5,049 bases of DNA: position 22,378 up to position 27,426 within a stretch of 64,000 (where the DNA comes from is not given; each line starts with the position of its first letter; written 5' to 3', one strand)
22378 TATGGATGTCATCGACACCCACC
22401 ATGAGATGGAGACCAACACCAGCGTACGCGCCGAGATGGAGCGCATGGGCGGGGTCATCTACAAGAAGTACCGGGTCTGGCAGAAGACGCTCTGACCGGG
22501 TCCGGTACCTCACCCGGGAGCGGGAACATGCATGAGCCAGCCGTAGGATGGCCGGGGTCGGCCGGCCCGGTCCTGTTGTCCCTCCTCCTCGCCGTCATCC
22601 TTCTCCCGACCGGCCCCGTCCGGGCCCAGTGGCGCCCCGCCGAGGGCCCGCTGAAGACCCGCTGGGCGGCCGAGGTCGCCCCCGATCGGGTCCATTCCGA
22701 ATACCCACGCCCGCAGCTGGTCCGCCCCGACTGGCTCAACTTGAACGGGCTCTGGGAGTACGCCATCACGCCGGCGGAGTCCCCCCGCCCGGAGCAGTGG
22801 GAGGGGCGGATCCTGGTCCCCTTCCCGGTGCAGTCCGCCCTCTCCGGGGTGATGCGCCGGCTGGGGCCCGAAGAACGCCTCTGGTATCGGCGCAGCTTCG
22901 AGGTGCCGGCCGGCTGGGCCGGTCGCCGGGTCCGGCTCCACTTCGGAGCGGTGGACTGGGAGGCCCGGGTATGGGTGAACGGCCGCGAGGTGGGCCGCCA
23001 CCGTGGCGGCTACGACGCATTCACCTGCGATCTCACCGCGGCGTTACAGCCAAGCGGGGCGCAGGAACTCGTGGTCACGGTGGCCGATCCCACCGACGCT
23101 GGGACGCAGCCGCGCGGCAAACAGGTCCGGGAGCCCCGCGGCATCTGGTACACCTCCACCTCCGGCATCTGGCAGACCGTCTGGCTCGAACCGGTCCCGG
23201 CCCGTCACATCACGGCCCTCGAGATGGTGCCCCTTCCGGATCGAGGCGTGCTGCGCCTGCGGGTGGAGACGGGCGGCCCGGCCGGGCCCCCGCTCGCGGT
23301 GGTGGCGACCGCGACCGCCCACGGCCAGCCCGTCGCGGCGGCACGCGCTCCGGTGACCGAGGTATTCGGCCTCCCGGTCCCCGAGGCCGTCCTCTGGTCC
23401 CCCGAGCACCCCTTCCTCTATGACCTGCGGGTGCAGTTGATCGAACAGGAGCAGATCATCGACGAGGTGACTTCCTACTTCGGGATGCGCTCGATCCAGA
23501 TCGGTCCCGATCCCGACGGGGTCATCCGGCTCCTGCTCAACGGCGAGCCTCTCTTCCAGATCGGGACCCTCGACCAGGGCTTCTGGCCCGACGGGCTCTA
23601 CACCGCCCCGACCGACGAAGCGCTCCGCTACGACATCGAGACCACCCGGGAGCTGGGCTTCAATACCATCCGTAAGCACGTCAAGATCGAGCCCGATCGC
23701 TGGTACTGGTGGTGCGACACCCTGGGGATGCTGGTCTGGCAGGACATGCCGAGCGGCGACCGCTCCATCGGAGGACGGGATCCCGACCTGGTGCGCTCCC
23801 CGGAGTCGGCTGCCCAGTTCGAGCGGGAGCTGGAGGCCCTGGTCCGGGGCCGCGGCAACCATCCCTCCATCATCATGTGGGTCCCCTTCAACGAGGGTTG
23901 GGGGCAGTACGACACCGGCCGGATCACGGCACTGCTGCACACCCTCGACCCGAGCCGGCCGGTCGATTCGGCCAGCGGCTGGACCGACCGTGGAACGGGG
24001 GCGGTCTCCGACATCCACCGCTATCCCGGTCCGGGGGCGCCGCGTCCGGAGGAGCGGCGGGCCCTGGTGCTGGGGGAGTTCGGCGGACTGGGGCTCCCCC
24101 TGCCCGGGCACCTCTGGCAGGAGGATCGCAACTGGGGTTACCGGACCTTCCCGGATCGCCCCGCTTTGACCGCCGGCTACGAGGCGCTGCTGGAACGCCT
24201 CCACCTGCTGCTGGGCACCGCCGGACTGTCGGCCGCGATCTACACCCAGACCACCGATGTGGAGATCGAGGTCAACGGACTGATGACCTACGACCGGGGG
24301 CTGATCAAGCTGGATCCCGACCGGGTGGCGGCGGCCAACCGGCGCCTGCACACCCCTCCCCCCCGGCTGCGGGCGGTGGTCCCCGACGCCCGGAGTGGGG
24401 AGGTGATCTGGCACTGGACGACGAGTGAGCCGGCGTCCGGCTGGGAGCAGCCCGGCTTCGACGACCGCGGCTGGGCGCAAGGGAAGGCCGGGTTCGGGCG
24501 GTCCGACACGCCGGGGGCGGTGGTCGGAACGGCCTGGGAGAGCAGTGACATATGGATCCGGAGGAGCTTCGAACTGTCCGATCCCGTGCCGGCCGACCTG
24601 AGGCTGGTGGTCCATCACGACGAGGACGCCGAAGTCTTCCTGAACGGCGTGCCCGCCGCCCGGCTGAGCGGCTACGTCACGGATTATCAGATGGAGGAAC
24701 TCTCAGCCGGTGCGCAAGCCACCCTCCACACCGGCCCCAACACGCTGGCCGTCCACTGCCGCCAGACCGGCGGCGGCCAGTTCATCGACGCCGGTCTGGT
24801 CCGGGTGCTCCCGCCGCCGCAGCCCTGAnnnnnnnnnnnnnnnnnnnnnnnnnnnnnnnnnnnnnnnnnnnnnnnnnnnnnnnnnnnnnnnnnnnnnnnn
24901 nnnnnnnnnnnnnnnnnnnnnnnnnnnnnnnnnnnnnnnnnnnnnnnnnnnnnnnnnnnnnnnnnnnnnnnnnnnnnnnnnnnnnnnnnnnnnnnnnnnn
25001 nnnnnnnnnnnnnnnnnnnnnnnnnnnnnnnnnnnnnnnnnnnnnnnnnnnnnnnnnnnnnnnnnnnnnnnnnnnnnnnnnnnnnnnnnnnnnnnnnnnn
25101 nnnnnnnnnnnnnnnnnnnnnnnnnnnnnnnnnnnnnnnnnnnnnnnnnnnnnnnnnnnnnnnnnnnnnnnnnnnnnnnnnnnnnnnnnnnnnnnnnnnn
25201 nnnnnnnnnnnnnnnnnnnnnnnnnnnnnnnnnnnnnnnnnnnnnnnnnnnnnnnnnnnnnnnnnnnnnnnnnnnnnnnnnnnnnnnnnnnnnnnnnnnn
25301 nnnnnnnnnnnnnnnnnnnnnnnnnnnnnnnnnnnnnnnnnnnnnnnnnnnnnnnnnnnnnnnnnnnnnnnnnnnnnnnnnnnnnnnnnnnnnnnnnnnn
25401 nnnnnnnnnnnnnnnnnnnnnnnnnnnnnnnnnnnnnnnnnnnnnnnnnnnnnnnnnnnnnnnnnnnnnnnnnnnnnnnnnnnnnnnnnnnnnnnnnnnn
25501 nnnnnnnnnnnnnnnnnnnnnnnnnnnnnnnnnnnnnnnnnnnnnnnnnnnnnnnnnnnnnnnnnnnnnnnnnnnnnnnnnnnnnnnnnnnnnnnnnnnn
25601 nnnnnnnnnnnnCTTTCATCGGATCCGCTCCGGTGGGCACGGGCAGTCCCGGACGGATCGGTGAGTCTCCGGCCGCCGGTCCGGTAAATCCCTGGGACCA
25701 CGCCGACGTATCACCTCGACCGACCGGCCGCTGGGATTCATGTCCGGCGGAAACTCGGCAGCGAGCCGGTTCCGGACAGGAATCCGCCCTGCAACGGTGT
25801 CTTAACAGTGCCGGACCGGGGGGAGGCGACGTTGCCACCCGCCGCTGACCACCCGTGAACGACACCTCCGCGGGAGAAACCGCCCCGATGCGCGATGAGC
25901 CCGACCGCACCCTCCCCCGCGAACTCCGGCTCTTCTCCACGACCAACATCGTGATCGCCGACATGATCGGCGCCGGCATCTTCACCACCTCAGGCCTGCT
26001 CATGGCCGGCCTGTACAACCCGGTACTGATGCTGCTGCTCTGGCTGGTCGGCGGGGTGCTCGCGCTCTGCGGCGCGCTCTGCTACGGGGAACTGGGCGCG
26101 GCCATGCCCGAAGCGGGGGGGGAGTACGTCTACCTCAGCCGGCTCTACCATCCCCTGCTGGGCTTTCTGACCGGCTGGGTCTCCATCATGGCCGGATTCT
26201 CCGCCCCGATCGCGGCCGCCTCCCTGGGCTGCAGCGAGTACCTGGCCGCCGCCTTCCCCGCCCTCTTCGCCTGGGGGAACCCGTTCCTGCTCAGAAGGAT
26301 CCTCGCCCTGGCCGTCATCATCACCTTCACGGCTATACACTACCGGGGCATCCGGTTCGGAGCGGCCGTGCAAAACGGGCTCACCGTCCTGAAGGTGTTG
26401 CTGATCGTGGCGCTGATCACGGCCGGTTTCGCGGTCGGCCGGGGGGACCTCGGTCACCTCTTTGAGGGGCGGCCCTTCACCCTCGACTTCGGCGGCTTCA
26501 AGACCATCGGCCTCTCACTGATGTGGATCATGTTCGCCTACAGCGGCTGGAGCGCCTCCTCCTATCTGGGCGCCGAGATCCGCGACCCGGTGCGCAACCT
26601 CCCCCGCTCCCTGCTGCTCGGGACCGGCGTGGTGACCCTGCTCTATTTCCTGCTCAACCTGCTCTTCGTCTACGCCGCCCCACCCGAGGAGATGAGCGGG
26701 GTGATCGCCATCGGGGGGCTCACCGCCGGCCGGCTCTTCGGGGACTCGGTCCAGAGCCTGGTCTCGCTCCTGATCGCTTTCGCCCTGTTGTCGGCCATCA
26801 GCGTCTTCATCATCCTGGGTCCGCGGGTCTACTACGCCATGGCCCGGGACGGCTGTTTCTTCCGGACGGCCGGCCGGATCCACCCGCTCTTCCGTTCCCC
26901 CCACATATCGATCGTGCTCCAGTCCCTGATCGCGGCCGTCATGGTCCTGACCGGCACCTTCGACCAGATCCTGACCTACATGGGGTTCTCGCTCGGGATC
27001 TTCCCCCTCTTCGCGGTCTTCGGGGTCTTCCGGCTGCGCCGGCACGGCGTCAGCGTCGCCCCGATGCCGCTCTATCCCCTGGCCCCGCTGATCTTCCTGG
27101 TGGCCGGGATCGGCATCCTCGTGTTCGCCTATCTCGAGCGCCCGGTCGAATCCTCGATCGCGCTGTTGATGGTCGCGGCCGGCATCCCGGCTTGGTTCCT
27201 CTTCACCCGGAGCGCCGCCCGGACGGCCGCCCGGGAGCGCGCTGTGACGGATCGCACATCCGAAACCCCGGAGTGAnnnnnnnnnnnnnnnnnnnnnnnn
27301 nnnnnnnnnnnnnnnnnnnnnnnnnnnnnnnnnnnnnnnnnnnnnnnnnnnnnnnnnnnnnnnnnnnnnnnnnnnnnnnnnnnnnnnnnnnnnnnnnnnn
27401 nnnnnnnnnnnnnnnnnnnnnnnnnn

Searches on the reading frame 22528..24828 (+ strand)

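Call 13: search_protein_families(library=pfam, proteins=[window:22528-24828:+], max_evalue=0.00001)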
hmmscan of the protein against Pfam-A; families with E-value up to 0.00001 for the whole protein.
window:22528-24828:+ (766 aa): 4 families
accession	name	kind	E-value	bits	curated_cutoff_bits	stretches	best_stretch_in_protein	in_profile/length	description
PF02837.24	Glyco_hydro_2_N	-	1.5e-16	61.3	28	1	72-220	4-165/169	Glycosyl hydrolases family 2, sugar binding domain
PF22666.2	Glyco_hydro_2_N2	-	6.8e-11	43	27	1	115-196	47-128/167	Glycosyl hydrolase 2 galactose-binding domain-like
PF00703.27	Glyco_hydro_2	-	2e-10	41.8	23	1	275-321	62-109/109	Glycosyl hydrolases family 2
PF02836.23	Glyco_hydro_2_C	-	3.5e-10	39.9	21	1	364-484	36-163/302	Glycosyl hydrolases family 2, TIM barrel domain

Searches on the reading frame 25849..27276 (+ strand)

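Call 13: search_protein_families(library=pfam, proteins=[window:25849-27276:+], max_evalue=0.00001)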
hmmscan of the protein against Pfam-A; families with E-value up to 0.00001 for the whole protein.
window:25849-27276:+ (475 aa): 2 families
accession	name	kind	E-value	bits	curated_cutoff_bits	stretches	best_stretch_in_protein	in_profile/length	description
PF13520.12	AA_permease_2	-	3.1e-56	191.5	27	1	26-428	1-406/427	Amino acid permease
PF00324.27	AA_permease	-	5.2e-27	95.1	24.6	1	34-377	5-362/470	Amino acid permease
